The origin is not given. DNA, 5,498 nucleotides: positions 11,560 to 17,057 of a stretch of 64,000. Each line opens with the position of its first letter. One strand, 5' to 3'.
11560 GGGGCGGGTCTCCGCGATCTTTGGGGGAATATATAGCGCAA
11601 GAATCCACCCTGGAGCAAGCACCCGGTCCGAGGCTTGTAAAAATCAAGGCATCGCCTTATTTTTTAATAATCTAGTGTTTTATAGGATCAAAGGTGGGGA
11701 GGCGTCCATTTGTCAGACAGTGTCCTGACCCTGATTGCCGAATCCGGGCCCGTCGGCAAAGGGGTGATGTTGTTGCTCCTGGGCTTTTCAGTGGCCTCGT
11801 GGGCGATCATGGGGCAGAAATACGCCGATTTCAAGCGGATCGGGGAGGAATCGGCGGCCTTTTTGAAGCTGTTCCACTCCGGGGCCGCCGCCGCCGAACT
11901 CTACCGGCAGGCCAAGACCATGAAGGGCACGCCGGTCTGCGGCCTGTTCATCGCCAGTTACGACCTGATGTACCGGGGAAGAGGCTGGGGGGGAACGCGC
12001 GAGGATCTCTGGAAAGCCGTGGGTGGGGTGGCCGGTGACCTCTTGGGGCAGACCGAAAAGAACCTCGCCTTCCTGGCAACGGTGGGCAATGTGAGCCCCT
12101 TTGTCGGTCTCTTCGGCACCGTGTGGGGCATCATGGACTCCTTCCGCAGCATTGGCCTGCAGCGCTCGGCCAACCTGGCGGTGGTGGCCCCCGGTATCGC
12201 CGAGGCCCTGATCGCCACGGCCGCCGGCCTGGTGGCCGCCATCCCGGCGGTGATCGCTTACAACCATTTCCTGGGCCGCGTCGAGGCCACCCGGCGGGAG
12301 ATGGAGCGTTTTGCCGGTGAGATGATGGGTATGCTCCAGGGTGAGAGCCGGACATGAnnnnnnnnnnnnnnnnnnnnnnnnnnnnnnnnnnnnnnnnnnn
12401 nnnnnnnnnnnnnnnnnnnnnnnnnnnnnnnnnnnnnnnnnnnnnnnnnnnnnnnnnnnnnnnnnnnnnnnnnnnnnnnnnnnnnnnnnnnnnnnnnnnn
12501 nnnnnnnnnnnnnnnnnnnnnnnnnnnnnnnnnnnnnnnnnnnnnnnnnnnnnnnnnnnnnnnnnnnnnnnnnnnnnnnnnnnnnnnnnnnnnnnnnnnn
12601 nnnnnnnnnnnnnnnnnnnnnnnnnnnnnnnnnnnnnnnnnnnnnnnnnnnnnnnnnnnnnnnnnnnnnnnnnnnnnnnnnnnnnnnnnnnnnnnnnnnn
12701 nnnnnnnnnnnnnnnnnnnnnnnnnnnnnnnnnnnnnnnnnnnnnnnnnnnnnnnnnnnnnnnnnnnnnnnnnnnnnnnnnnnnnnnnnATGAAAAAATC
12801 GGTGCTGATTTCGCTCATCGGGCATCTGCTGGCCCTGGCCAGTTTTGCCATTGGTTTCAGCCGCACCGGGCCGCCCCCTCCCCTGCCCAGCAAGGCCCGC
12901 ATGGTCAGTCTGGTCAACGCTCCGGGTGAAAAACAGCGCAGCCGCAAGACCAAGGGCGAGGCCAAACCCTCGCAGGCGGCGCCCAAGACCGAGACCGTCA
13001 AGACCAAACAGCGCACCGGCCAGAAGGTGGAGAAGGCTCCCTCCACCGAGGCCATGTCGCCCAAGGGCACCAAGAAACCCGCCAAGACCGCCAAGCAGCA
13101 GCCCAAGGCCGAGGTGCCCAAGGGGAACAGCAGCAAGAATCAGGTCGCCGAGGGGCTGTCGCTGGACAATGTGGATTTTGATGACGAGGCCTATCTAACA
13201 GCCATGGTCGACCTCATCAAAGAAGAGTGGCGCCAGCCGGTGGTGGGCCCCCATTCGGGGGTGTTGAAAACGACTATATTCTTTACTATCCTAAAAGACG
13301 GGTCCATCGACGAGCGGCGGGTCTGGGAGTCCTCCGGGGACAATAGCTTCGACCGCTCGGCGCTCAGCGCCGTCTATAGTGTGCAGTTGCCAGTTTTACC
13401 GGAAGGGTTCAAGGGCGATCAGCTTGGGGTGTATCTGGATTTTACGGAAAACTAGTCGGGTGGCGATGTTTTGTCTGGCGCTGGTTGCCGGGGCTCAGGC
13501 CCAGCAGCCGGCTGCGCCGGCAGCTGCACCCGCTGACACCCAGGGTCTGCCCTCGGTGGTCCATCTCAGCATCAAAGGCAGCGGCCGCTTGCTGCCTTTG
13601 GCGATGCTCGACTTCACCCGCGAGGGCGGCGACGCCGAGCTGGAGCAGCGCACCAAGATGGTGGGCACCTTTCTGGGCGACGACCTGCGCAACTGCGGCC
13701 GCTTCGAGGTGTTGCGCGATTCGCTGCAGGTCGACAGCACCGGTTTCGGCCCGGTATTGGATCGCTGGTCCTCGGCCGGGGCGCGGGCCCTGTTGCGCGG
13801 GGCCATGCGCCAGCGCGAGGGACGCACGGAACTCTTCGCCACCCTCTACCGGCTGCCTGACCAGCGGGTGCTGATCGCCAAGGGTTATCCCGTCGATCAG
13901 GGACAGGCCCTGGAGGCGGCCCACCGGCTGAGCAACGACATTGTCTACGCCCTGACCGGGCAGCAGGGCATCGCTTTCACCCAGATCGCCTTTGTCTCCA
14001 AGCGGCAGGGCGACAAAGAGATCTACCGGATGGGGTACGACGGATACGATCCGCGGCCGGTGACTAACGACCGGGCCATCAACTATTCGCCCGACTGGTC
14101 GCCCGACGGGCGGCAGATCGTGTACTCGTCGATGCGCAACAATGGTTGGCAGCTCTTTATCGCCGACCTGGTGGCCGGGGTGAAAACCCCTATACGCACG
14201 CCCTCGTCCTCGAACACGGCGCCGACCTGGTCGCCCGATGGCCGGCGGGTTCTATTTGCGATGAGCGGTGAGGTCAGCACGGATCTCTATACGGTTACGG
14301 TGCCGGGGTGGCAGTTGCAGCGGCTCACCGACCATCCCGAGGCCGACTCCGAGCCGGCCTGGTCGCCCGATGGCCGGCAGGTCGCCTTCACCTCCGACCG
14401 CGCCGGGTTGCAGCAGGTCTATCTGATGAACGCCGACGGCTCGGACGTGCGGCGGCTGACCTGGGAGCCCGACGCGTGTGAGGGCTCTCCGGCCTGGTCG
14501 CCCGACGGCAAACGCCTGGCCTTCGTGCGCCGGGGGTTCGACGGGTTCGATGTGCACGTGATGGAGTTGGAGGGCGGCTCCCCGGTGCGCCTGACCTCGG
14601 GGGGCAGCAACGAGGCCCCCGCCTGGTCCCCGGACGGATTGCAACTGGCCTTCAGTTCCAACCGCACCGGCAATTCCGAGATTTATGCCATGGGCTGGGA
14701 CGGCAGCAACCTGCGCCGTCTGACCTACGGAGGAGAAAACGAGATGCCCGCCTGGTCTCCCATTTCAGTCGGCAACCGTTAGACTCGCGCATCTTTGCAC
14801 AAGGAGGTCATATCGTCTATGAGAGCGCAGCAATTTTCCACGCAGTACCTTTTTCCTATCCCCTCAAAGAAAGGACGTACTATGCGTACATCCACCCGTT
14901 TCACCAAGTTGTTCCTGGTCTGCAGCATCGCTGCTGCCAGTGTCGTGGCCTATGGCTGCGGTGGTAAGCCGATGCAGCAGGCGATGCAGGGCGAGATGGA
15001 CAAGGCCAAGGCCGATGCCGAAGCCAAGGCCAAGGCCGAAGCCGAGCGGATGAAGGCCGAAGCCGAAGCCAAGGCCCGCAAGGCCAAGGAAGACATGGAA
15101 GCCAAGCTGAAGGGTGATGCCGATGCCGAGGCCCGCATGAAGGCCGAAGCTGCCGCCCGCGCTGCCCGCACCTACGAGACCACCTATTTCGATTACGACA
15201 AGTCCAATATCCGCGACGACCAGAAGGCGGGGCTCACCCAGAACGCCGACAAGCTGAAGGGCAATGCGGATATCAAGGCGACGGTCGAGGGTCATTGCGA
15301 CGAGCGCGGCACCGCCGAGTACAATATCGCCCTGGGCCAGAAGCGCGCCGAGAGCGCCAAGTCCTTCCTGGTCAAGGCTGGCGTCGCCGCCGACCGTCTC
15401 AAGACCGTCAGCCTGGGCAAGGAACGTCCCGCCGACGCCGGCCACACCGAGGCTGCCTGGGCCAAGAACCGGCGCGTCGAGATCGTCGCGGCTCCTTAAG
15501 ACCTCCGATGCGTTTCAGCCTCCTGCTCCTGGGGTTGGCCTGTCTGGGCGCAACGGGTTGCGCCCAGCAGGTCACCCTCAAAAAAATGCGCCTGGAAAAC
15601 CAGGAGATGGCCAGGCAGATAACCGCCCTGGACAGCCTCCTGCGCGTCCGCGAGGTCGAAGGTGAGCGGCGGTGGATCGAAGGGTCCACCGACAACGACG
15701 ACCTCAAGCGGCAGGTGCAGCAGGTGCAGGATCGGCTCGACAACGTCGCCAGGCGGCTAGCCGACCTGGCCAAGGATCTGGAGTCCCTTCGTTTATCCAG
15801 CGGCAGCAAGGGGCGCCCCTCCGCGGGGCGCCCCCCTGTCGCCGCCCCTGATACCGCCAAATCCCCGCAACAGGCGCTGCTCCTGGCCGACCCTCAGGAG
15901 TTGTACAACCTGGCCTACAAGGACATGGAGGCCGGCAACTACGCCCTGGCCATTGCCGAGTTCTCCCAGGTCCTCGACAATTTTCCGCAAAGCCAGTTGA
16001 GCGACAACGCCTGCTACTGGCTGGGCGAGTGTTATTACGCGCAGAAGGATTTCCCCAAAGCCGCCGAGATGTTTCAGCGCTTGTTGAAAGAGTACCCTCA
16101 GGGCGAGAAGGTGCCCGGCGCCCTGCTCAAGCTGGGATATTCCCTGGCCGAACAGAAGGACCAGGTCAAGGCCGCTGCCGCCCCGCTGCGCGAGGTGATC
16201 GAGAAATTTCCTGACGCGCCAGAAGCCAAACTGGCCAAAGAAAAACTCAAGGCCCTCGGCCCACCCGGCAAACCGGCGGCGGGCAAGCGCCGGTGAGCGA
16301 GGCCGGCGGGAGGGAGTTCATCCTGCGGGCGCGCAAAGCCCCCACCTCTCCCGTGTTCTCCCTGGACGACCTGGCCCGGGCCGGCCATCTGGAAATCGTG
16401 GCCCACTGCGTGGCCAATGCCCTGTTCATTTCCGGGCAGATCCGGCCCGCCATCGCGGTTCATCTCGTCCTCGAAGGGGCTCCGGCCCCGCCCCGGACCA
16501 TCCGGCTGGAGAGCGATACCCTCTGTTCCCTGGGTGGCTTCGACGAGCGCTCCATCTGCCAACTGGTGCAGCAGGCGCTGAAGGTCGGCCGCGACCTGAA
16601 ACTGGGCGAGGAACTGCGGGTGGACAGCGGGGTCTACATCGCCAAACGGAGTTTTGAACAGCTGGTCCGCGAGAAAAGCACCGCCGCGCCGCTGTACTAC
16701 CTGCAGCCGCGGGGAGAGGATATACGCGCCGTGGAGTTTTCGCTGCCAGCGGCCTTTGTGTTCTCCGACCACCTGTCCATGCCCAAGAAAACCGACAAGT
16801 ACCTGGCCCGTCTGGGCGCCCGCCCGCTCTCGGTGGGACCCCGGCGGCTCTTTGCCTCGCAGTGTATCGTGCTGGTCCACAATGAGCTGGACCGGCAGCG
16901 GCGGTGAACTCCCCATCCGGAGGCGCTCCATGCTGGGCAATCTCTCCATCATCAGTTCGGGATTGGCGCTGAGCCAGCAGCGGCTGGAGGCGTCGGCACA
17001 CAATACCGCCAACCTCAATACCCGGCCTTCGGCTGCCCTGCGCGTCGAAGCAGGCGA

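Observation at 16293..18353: Tol-Pal/CpoB operon extended by four non-canonical genes ending at a single strong terminator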

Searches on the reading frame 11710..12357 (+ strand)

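Call 5: search_protein_families(library=pfam, proteins=[window:11710-12357:+], max_evalue=0.01)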
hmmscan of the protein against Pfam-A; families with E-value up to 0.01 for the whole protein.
window:11710-12357:+ (215 aa): 1 family
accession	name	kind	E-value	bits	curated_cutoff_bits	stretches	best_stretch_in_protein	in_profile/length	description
PF01618.21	MotA_ExbB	-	2.1e-32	112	22.9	1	112-199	39-126/127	MotA/TolQ/ExbB proton channel family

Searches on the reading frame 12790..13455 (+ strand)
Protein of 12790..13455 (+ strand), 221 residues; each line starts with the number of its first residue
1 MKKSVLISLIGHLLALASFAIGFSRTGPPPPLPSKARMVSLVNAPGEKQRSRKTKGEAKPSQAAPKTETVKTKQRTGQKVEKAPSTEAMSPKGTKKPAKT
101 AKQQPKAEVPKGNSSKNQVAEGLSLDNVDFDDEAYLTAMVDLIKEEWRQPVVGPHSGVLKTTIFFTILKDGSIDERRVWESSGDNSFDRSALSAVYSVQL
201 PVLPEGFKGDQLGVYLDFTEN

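Call 5: search_protein_families(library=pfam, proteins=[window:12790-13455:+], max_evalue=0.01)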
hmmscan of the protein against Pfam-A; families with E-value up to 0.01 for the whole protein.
window:12790-13455:+ (221 aa): 2 families
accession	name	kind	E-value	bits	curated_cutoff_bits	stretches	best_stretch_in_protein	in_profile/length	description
PF13103.11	TonB_2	-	4e-10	40.1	22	1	134-206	3-75/85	TonB C terminal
PF03544.19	TonB_C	-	3.9e-05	24.5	24.6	1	162-199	19-56/79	Gram-negative bacterial TonB protein C-terminal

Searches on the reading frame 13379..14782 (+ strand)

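Call 5: search_protein_families(library=pfam, proteins=[window:13379-14782:+], max_evalue=0.01)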
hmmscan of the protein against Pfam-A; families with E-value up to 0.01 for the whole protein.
window:13379-14782:+ (467 aa): 10 families
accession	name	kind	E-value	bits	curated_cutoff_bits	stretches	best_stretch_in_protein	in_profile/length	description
PF07676.18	PD40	-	4.2e-53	176.7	20.9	5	404-436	3-37/38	WD40-like Beta Propeller Repeat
PF00930.27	DPPIV_N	-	4.7e-12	45.7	22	0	365-411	42-84/354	Dipeptidyl peptidase IV (DPP IV) N-terminal region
PF25460.1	Beta-prop_Aladin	-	8.5e-07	28.8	171.1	1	239-341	117-215/340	Aladin seven-bladed propeller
PF25174.1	Beta-prop_THOC3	-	1e-06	28.4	305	1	235-425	91-271/272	THOC3 beta-propeller domain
PF04052.18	TolB_N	-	5.2e-06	27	22.4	1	67-150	8-89/106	TolB amino-terminal domain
PF10647.15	Gmad1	-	0.00059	20.2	20.5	0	369-420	26-76/251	Lipoprotein LpqB beta-propeller domain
PF14583.12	Pectate_lyase22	-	0.00091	18.5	30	0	322-351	352-381/386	Oligogalacturonate lyase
PF08662.17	eIF2A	-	0.0025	18.2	20.5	0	211-335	37-158/194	Eukaryotic translation initiation factor eIF2A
PF10584.14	Proteasome_A_N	-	0.0038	17.3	27.7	0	281-289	5-13/23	Proteasome subunit A N-terminal signature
PF21156.3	ISOA1-3_C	-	0.0061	17.2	27.3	0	320-349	4-33/106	Isoamylase 1-3, C-terminal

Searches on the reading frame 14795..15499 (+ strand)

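Call 5: search_protein_families(library=pfam, proteins=[window:14795-15499:+], max_evalue=0.01)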
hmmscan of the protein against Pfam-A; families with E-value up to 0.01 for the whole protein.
window:14795-15499:+ (234 aa): 1 family
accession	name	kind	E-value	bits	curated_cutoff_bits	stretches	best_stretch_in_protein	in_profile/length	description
PF00691.25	OmpA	-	1.2e-19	70.9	27.2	1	131-226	1-98/98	OmpA family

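Call 6: search_protein_families(library=ncbifam, proteins=[window:14882-15499:+], max_evalue=0.1)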
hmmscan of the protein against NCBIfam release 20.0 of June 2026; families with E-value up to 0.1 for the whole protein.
window:14882-15499:+ (205 aa): 38 families (the best 25 are shown)
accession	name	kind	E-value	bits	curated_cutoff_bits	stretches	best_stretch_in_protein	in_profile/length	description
TIGR02802.1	Pal_lipo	equivalog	5.9e-40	135.6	125.35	1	101-202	2-103/104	peptidoglycan-associated lipoprotein Pal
NF008067.1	PRK10802.1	equivalog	6.7e-33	114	261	1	60-202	28-170/171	peptidoglycan-associated lipoprotein Pal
NF053611.1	YiaD_Gzip_OmpA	equivalog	1e-24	87.4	175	1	65-202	71-205/206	YiaD family glycine zipper/OmpA-like lipoprotein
NF053612.1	anchor_PA1041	equivalog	7.8e-21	75.1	250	1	91-202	123-234/236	PA1041 family peptidoglycan-binding anchor lipoprotein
NF053613.1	OMP_toxin_LptF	equivalog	2.2e-20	73.4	400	1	61-202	102-244/256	lipotoxin F family OmpA-related lipoprotein LptF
NF053607.1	CHU_0125_OmpA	equivalog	7.6e-20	71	620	1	99-200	531-633/639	CHU_0125 family OmpA-like outer membrane integrity protein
NF045787.1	OmpABordt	equivalog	2.4e-19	69.8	200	1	81-201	66-187/194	outer membrane protein OmpA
NF053585.1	OMP_LP_YfiB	equivalog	8.4e-19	68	128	1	101-203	58-160/163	outer membrane lipoprotein YfiB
NF052230.1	T9SS_PorE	exception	1.5e-18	66.5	600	1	98-184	514-600/648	PorE family type IX secretion system protein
NF033763.1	exchanger_TraB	exception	1.7e-17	62.6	700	1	102-204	395-498/522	outer membrane exchange protein TraB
TIGR03789.1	pdsO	hypoth_equivalog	1e-15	58.1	152.2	1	43-201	78-241/243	sortase-associated OmpA-like protein PdsO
NF007804.1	PRK10510.1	equivalog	2.1e-15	56.7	307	1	102-205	115-218/219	OmpA family lipoprotein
NF045788.1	Omp38Acinit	equivalog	6.8e-14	51.7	500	1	101-199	243-342/354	outer membrane protein Omp38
NF006541.1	PRK09038.1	equivalog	1.9e-11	44.1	283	1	32-202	73-247/253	flagellar motor protein MotD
NF007424.1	PRK09967.1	equivalog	1.7e-10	41.2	155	1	100-203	53-157/160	OmpA family protein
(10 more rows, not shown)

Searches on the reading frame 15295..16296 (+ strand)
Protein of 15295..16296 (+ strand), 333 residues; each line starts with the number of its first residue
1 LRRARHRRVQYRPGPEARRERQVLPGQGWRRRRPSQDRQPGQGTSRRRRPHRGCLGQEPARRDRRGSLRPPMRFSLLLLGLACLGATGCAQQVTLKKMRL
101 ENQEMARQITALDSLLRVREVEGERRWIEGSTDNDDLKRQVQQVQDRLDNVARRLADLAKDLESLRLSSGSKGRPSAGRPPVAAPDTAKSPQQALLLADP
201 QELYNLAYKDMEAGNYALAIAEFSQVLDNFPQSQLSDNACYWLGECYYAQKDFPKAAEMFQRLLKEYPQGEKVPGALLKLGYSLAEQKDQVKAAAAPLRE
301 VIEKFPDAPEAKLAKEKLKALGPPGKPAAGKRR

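Call 5: search_protein_families(library=pfam, proteins=[window:15295-16296:+], max_evalue=0.01)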
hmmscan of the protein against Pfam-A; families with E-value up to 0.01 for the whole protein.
window:15295-16296:+ (333 aa): 13 families
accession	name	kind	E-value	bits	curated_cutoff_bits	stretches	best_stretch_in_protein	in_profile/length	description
PF13174.12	TPR_6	-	7.6e-18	64.3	26.3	2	241-269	4-32/33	Tetratricopeptide repeat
PF13432.12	TPR_16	-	7.9e-15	55.4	32.7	1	204-270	1-64/65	Tetratricopeptide repeat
PF13525.12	YfiO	-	1.6e-12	48.1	25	1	199-320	4-135/203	Outer membrane lipoprotein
PF07719.23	TPR_2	-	1.8e-12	46.8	27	1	239-269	3-33/34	Tetratricopeptide repeat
PF14559.12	TPR_19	-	7.2e-12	45.9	25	1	211-270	2-58/68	Tetratricopeptide repeat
PF13428.12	TPR_14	-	2.4e-09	37.4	23.5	0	239-269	3-33/44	Tetratricopeptide repeat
PF13424.12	TPR_12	-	1.4e-06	28.8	30.1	1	205-265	8-73/77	Tetratricopeptide repeat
PF13512.12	TPR_18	-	2.2e-06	28.3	21.9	1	200-277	10-87/145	Tetratricopeptide repeat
PF00515.34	TPR_1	-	9.1e-05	22.6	27.8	1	239-268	3-32/34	Tetratricopeptide repeat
PF12895.13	ANAPC3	-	0.00082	20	27.2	1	232-271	18-56/82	Anaphase-promoting complex, cyclosome, subunit 3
PF24575.1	TPR_Slam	-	0.0023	18.8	35.2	0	207-234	54-81/104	Surface lipoprotein assembly modifier, N-terminal TPR repeats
PF13371.12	TPR_9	-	0.0025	18.2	35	0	243-318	1-72/73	Tetratricopeptide repeat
PF13181.12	TPR_8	-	0.0068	16.9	25.7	0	239-268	3-32/34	Tetratricopeptide repeat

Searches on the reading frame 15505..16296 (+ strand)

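Call 6: search_protein_families(library=ncbifam, proteins=[window:15505-16296:+], max_evalue=0.1)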
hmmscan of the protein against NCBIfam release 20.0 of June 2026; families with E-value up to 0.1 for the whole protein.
window:15505-16296:+ (263 aa): 18 families
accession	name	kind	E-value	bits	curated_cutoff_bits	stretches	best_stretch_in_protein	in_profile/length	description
TIGR02795.1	tol_pal_ybgF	equivalog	1e-33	116.5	90.1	1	130-248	2-119/119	tol-pal system protein YbgF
NF008068.0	PRK10803.1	equivalog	7.4e-23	81.8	383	1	61-251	67-263/263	cell division protein CpoB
TIGR03302.1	OM_YfiO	subfamily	3.9e-18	65.8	81.4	1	128-251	31-161/239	outer membrane protein assembly factor BamD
NF052312.1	T9SS_PorW_SprE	equivalog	1.2e-10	40.7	250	2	144-199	560-615/716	type IX secretion system periplasmic lipoprotein PorW/SprE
NF053852.1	vesicle_Bd0635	exception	1e-08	35.1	250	1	67-251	93-221/223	CpoB-like predatory vesicle lipoprotein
NF047507.1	TPR_BatC_Lepto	exception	1.2e-05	24.9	175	1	128-201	56-130/214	TPR repeat-containing protein BatC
NF053607.1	CHU_0125_OmpA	equivalog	5.5e-05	21.9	620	1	129-251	18-133/639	CHU_0125 family OmpA-like outer membrane integrity protein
TIGR02917.1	PEP_TPR_lipo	equivalog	6.3e-05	21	312.2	1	135-249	572-679/899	XrtA/PEP-CTERM system TPR-repeat protein PrsT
TIGR02552.1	LcrH_SycD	equivalog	7.3e-05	22.5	104.8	1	131-250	19-131/136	SycD/LcrH family type III secretion system chaperone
NF033920.0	C39_PA2778_fam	equivalog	0.00048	19.6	150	1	122-226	148-246/255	PA2778 family cysteine peptidase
NF040959.1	MamA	equivalog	0.00054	19.5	200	1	135-238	42-138/204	magnetosome protein MamA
NF008119.0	PRK10866.1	equivalog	0.00061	19.6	363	1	128-201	30-103/243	outer membrane protein assembly factor BamD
NF047371.1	FlcA_CTERM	equivalog_domain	0.00095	17.7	300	1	129-198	472-538/646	periplasmic flagellar collar protein FlcA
TIGR03939.1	PGA_TPR_OMP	equivalog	0.0026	16.1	366.65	1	155-240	74-155/800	poly-beta-1,6 N-acetyl-D-glucosamine export porin PgaA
TIGR02521.1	type_IV_pilW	equivalog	0.0037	16.8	154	1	133-226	138-224/234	type IV pilus biogenesis/stability protein PilW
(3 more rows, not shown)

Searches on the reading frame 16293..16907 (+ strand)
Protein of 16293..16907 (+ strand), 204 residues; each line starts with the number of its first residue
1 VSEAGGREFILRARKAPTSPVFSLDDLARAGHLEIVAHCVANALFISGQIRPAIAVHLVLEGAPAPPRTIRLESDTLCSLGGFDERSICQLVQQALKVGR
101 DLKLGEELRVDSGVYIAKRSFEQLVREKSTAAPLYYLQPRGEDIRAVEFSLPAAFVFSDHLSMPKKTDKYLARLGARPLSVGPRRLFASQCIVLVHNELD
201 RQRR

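Call 5: search_protein_families(library=pfam, proteins=[window:16293-16907:+], max_evalue=0.01)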
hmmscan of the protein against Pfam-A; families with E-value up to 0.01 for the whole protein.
window:16293-16907:+ (204 aa): 1 family
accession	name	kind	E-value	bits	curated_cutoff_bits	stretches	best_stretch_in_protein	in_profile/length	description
PF04013.17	Methyltrn_RNA_2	-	8.3e-55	186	25.5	1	7-203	2-197/198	Putative SAM-dependent RNA methyltransferase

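Call 6: search_protein_families(library=ncbifam, proteins=[window:16293-16907:+], max_evalue=0.1)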
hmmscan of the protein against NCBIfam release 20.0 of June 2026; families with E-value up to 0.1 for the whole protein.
window:16293-16907:+ (204 aa): 1 family
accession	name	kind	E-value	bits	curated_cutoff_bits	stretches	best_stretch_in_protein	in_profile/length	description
NF002560.0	PRK02135.1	equivalog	5.3e-61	205.6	183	1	7-203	2-198/200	tRNA (pseudouridine(54)-N(1))-methyltransferase TrmY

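Call 65: search_solved_structures(query=window:16293-16907:+, max_evalue=0.001, show_alignments=1)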
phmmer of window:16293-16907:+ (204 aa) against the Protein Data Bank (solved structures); distinct sequences matched with E-value up to 0.001: 4.
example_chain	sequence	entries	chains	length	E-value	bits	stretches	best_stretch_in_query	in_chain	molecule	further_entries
2qwv_A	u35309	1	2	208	2.3e-41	145.2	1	7-203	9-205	UPF0217 protein VC_A1059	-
2qmm_A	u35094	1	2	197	4e-32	115.1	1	7-202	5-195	UPF0217 protein AF_1056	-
3aia_A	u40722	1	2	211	1.8e-30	109.7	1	4-203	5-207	UPF0217 protein MJ1640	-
3ai9_X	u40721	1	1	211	9e-30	107.4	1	4-203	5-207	UPF0217 protein MJ1640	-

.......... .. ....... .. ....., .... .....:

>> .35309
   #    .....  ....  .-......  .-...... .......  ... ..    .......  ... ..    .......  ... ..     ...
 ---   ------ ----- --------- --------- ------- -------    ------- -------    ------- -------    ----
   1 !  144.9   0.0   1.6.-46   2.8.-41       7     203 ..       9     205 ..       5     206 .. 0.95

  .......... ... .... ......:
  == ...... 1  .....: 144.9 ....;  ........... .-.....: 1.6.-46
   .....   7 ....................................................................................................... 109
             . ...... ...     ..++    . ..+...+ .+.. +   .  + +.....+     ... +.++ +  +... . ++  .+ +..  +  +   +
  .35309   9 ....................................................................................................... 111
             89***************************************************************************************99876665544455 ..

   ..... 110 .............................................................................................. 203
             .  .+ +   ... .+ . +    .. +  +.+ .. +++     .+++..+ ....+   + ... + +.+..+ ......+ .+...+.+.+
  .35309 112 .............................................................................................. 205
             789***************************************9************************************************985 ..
